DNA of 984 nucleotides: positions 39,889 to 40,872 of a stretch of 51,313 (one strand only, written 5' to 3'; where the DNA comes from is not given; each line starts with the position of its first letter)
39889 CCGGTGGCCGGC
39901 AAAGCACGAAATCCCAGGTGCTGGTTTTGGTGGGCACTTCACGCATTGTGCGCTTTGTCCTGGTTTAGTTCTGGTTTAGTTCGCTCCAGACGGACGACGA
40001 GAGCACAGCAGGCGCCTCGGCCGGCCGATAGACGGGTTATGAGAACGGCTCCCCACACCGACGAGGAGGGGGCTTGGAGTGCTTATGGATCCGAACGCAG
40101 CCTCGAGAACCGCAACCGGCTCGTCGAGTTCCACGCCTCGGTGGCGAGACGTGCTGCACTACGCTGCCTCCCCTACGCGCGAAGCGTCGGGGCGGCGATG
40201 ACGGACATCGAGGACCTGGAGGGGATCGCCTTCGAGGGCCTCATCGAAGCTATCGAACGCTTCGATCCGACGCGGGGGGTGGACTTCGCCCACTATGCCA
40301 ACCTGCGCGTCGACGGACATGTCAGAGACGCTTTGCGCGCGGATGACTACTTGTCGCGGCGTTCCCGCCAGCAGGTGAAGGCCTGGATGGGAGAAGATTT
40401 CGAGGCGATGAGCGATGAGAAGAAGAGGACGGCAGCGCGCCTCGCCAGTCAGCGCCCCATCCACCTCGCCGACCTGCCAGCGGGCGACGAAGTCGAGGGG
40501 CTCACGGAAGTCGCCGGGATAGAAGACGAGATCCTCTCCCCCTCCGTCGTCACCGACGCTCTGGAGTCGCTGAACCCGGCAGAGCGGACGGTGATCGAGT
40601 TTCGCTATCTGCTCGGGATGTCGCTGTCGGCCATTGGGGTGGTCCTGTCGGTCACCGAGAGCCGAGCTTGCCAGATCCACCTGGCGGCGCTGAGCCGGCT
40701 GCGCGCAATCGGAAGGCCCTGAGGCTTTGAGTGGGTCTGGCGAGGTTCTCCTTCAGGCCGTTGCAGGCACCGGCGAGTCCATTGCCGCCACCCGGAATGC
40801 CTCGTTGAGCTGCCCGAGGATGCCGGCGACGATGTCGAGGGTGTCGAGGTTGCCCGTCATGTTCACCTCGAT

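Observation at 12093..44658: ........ regulon: a sigma-28-type -10 box precedes many flagellar genes and sits a fixed 7-8 nt from six start codons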

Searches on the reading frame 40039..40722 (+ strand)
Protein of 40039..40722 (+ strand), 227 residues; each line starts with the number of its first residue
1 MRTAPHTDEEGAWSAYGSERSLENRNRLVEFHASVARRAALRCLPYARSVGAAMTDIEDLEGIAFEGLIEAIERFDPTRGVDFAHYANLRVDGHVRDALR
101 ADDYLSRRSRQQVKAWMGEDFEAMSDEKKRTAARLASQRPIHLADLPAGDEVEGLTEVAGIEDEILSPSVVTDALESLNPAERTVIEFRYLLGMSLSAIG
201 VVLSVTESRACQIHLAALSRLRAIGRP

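Call 11: search_protein_families(library=pfam, proteins=[window:40039-40722:+], max_evalue=0.01)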
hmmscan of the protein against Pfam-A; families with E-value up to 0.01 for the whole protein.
window:40039-40722:+ (227 aa): 3 families
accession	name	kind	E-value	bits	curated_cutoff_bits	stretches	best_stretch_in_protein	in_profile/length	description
PF04545.22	Sigma70_r4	-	5.3e-12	45.5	24.1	1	174-223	1-50/50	Sigma-70, region 4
PF04542.20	Sigma70_r2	-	7.5e-09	35.7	24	1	46-101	12-67/71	Sigma-70 region 2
PF08281.18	Sigma70_r4_2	-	6.1e-06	26.2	25.7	1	172-208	5-41/54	Sigma-70, region 4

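Call 13: find_encoding_contigs(protein=window:40039-40722:+, flank=3000, max_places=6)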
Protein window:40039-40722:+ (227 aa): 10 contigs read that carry it; 6 places shown.
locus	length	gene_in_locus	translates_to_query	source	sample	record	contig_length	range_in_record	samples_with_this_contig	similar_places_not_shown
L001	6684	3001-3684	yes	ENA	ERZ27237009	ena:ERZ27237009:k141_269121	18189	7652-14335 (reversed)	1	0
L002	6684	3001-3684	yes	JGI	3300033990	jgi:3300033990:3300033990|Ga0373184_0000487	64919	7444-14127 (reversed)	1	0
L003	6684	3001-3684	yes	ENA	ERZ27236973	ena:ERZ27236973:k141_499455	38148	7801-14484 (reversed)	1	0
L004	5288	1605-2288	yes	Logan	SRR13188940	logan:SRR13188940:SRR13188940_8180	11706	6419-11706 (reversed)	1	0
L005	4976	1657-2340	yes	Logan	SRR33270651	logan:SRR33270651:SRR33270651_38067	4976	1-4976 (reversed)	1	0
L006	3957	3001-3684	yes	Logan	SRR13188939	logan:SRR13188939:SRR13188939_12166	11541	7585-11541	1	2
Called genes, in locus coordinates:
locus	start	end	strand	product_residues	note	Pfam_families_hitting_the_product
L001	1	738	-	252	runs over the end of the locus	-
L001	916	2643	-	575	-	PF00989:PAS (weak), PF08447:PAS_3, PF00990:GGDEF, PF00563:EAL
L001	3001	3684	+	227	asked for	PF04542:Sigma70_r2, PF08281:Sigma70_r4_2 (weak), PF04545:Sigma70_r4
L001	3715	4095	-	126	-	PF02561:FliS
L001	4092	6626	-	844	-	PF02465:FliD_N, PF07195:FliD_C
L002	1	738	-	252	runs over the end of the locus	-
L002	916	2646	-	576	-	PF00989:PAS (weak), PF08447:PAS_3, PF00990:GGDEF, PF00563:EAL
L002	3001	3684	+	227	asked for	PF04542:Sigma70_r2, PF08281:Sigma70_r4_2 (weak), PF04545:Sigma70_r4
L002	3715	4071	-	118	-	PF02561:FliS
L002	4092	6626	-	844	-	PF02465:FliD_N, PF07195:FliD_C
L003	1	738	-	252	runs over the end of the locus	-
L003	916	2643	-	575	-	PF00989:PAS (weak), PF08447:PAS_3, PF00990:GGDEF, PF00563:EAL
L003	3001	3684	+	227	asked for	PF04542:Sigma70_r2, PF08281:Sigma70_r4_2 (weak), PF04545:Sigma70_r4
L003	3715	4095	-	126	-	PF02561:FliS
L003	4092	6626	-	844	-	PF02465:FliD_N, PF07195:FliD_C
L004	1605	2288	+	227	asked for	PF04542:Sigma70_r2, PF08281:Sigma70_r4_2 (weak), PF04545:Sigma70_r4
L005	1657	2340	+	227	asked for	PF04542:Sigma70_r2, PF08281:Sigma70_r4_2 (weak), PF04545:Sigma70_r4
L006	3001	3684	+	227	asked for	PF04542:Sigma70_r2, PF08281:Sigma70_r4_2 (weak), PF04545:Sigma70_r4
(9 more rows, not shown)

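Call 37: find_homologous_proteins(query=window:40039-40722:+, max_evalue=1e-15)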
Query window:40039-40722:+ (227 aa): 30 proteins with E <= 1e-15 among 3742 candidates.
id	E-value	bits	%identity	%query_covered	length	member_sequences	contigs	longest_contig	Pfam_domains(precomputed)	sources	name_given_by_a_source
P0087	1.4e-140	484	99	100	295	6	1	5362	PF04545.23,PF04542.21,PF08281.19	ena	-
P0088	2.6e-68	248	56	98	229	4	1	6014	PF04545.23,PF04542.21,PF08281.19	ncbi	-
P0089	5.6e-66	240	55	98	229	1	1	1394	PF04545.23,PF04542.21,PF08281.19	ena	-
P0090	9.1e-63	230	56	98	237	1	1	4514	PF04545.23,PF04542.21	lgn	-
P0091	2.4e-61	225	54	98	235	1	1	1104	PF04545.23,PF04542.21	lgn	-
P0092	9.2e-59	217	52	96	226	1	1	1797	PF04545.23,PF04542.21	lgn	-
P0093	3.6e-53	198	46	98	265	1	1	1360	PF04545.23,PF04542.21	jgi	jgi:RNA polymerase sigma factor for flagellar operon FliA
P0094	2.1e-51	193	51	94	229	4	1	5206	PF04545.23,PF04542.21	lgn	-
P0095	6.2e-51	191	52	93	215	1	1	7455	PF04545.23,PF04542.21,PF08281.19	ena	-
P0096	2.9e-49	186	48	96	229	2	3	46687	PF04545.23,PF04542.21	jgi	jgi:RNA polymerase sigma factor for flagellar operon FliA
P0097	8.6e-49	184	49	93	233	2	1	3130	PF04545.23,PF04542.21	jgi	jgi:RNA polymerase sigma factor for flagellar operon FliA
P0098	3.9e-48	182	53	85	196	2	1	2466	PF04545.23,PF04542.21,PF08281.19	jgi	jgi:RNA polymerase sigma factor for flagellar operon FliA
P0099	6.2e-48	181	54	83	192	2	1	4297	PF04545.23,PF04542.21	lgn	-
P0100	5.8e-44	168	45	96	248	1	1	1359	PF04545.23,PF04542.21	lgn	-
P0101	2.0e-42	163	48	93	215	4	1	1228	PF04545.23,PF04542.21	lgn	-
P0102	5.2e-42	162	45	96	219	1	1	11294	PF04545.23,PF04542.21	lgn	-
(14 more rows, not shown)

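Call 38: search_protein_families(library=ncbifam, proteins=[window:40039-40722:+], max_evalue=0.01)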
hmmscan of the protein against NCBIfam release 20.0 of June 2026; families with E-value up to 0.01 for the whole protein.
window:40039-40722:+ (227 aa): 44 families (the best 25 are shown)
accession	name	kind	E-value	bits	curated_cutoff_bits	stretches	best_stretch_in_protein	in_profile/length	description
TIGR02479.1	FliA_WhiG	subfamily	1.2e-29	103.7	189.6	2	53-131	22-99/224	FliA/WhiG family RNA polymerase sigma factor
NF005413.0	PRK06986.1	subfamily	4.3e-28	98.8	201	2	15-115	6-101/241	RNA polymerase sigma factor FliA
NF004935.0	PRK06288.1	equivalog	2.3e-26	93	343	2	6-131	16-136/270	RNA polymerase sigma factor WhiG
NF004572.0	PRK05911.1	equivalog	8.3e-21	74.5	378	2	8-114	8-110/257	RNA polymerase sigma factor sigma-28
TIGR02937.1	sigma70-ECF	superfamily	2.2e-20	72.9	42.9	1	25-222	3-162/165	sigma-70 family RNA polymerase sigma factor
NF005809.0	PRK07670.1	equivalog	2.3e-20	73.2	326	2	6-132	6-127/255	FliA/WhiG family RNA polymerase sigma factor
NF009091.0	PRK12427.1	equivalog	8.4e-17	61.6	339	2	53-114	41-101/233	FliA/WhiG family RNA polymerase sigma factor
TIGR02980.1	SigBFG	subfamily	5.3e-14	52.5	234.35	1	24-130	4-105/227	SigB/SigF/SigG family RNA polymerase sigma factor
NF005644.0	PRK07408.1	subfamily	3.8e-12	46.4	261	1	14-109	18-107/258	RNA polymerase sigma factor SigF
NF005514.0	PRK07122.1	subfamily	9.1e-10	38.1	372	1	39-106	45-116/264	RNA polymerase sigma factor SigF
NF005693.0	PRK07500.1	equivalog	4.8e-09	35.8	315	2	48-95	61-105/289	RNA polymerase factor sigma-32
TIGR02394.1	rpoS_proteo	equivalog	2.9e-08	33.6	378.7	1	51-90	70-106/285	RNA polymerase sigma factor RpoS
NF004207.0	PRK05657.1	equivalog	2.9e-08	33.4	394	1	66-88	125-147/329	RNA polymerase sigma factor RpoS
TIGR02997.1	Sig70-cyanoRpoD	subfamily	5.5e-08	32.4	384.5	1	161-222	234-298/298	RNA polymerase sigma factor, RpoD/SigA family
TIGR02885.1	spore_sigF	equivalog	2.2e-07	31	321.45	1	55-127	36-109/231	RNA polymerase sporulation sigma factor SigF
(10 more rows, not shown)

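Call 39: find_encoding_contigs(protein=P0096, flank=10000, max_places=2)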
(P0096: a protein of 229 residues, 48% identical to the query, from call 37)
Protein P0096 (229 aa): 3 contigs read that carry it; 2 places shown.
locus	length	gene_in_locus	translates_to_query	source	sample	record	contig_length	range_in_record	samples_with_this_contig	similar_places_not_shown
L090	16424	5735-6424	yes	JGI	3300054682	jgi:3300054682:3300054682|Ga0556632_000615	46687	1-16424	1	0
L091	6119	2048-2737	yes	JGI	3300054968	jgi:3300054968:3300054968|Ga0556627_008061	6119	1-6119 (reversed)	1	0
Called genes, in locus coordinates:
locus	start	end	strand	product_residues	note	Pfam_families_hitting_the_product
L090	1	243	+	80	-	?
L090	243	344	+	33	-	-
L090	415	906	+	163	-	-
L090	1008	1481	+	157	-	-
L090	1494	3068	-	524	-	-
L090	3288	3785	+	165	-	-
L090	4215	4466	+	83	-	-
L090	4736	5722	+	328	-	-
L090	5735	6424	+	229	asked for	PF04542:Sigma70_r2, PF04545:Sigma70_r4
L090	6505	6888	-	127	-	PF02561:FliS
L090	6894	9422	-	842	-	PF02465:FliD_N, PF07195:FliD_C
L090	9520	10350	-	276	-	PF00669:Flagellin_N, PF00700:Flagellin_C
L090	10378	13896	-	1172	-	PF00535:Glycos_transf_2, PF13641:Glyco_tranf_2_3, PF13712:Glyco_tranf_2_5 (faint), PF13632:Glyco_trans_2_3 (faint), PF02709:Glyco_transf_7C (weak), PF00535:Glycos_transf_2, PF10111:Glyco_tranf_2_2, PF13641:Glyco_tranf_2_3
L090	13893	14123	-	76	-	PF02599:CsrA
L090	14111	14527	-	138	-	PF02623:FliW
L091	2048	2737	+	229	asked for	PF04542:Sigma70_r2, PF04545:Sigma70_r4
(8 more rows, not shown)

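Call 73: find_encoding_contigs(protein=P0088, flank=10000, max_places=2)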
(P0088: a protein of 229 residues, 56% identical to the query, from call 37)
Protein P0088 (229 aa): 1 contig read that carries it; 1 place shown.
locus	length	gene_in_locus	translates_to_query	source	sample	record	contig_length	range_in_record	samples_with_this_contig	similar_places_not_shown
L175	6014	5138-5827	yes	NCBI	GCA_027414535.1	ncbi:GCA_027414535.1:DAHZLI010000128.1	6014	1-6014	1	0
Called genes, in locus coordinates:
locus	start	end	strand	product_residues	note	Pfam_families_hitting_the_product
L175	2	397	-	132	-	?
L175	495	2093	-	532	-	PF01385:OrfB_IS605, PF07282:Cas12f1-like_TNB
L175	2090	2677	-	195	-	PF00239:Resolvase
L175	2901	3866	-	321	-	PF00459:Inositol_P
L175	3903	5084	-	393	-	-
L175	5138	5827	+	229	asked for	PF04542:Sigma70_r2, PF08281:Sigma70_r4_2 (weak), PF04545:Sigma70_r4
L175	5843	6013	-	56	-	?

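Call 74: find_encoding_contigs(protein=P0095, flank=10000, max_places=2)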
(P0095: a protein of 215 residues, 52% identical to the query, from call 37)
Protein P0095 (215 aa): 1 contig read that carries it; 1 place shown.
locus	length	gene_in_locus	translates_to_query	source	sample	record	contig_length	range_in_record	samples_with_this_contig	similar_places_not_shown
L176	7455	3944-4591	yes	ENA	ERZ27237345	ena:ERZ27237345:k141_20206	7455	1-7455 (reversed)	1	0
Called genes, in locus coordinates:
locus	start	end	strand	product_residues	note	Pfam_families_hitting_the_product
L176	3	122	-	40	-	?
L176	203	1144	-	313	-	-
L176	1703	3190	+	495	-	PF01590:GAF, PF13185:GAF_2, PF00563:EAL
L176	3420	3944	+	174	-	PF14239:RRXRR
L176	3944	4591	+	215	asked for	PF04542:Sigma70_r2, PF08281:Sigma70_r4_2 (faint), PF04545:Sigma70_r4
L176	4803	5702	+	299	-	PF12728:HTH_17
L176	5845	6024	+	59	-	-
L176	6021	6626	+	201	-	-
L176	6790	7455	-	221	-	?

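Call 75: find_encoding_contigs(protein=P0102, flank=10000, max_places=2)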
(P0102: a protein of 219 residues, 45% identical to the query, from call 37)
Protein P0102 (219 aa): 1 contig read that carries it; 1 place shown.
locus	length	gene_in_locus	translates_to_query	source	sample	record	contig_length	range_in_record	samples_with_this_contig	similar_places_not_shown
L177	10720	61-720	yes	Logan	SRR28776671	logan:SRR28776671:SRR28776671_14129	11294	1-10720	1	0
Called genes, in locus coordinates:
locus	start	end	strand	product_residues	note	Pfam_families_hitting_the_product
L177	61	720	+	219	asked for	PF04542:Sigma70_r2, PF04545:Sigma70_r4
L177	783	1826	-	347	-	-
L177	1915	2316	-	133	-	PF02561:FliS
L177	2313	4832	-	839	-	-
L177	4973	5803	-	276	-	PF00669:Flagellin_N, PF00700:Flagellin_C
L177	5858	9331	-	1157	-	PF00535:Glycos_transf_2, PF13641:Glyco_tranf_2_3, PF13506:Glyco_transf_21 (faint), PF13632:Glyco_trans_2_3 (faint), PF02709:Glyco_transf_7C (weak), PF00535:Glycos_transf_2, PF10111:Glyco_tranf_2_2, PF13641:Glyco_tranf_2_3, +1 more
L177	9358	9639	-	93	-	-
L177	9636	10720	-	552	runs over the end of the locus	?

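Call 81: search_solved_structures(query=window:40039-40722:+, max_evalue=0.001, show_alignments=3)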
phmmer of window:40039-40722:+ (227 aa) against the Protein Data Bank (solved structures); distinct sequences matched with E-value up to 0.001: 20.
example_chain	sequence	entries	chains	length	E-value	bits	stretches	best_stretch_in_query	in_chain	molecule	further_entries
6pfj_A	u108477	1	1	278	1.8e-16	63.6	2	25-165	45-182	RNA polymerase sigma factor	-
6pfv_A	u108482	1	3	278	3.6e-16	62.7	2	25-165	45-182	RNA polymerase sigma factor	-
9wsf_A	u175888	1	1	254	1.4e-13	54.2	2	16-112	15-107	RNA polymerase sigma factor FliA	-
9wsm_F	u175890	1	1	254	1.5e-13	54.2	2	16-112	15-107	RNA polymerase sigma factor FliA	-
6pmi_F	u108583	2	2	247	1.8e-13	53.9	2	26-128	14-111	RNA polymerase sigma factor FliA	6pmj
7lq4_A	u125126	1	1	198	3.3e-09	39.9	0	24-103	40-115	WhiG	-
8gzg_F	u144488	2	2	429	1.2e-05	28.3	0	114-223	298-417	RNA polymerase sigma factor SigA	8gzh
7l7b_F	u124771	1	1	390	2.1e-05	27.5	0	135-223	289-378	RNA polymerase sigma factor SigA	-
8h3v_G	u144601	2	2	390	2.7e-05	27.1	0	145-223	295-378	RNA polymerase sigma factor SigA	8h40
6omf_F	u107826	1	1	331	3.1e-05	26.9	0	22-91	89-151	RNA polymerase sigma factor RpoS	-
6uu8_FFF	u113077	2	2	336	3.2e-05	26.9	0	22-91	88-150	RNA polymerase sigma factor RpoS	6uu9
6kj6_F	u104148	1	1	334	3.3e-05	26.9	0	22-91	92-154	RNA polymerase sigma factor RpoS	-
5ipl_F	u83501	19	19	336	3.3e-05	26.8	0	22-91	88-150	RNA polymerase sigma factor RpoS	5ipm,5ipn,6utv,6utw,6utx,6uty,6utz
1rp3_A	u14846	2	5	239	3.8e-05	26.7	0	55-114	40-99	RNA polymerase sigma factor SIGMA-28 (FliA) | RNA polymerase sigma factor FliA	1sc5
9dvs_G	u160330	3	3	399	7.9e-05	25.6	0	144-223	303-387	RNA polymerase sigma factor SigA1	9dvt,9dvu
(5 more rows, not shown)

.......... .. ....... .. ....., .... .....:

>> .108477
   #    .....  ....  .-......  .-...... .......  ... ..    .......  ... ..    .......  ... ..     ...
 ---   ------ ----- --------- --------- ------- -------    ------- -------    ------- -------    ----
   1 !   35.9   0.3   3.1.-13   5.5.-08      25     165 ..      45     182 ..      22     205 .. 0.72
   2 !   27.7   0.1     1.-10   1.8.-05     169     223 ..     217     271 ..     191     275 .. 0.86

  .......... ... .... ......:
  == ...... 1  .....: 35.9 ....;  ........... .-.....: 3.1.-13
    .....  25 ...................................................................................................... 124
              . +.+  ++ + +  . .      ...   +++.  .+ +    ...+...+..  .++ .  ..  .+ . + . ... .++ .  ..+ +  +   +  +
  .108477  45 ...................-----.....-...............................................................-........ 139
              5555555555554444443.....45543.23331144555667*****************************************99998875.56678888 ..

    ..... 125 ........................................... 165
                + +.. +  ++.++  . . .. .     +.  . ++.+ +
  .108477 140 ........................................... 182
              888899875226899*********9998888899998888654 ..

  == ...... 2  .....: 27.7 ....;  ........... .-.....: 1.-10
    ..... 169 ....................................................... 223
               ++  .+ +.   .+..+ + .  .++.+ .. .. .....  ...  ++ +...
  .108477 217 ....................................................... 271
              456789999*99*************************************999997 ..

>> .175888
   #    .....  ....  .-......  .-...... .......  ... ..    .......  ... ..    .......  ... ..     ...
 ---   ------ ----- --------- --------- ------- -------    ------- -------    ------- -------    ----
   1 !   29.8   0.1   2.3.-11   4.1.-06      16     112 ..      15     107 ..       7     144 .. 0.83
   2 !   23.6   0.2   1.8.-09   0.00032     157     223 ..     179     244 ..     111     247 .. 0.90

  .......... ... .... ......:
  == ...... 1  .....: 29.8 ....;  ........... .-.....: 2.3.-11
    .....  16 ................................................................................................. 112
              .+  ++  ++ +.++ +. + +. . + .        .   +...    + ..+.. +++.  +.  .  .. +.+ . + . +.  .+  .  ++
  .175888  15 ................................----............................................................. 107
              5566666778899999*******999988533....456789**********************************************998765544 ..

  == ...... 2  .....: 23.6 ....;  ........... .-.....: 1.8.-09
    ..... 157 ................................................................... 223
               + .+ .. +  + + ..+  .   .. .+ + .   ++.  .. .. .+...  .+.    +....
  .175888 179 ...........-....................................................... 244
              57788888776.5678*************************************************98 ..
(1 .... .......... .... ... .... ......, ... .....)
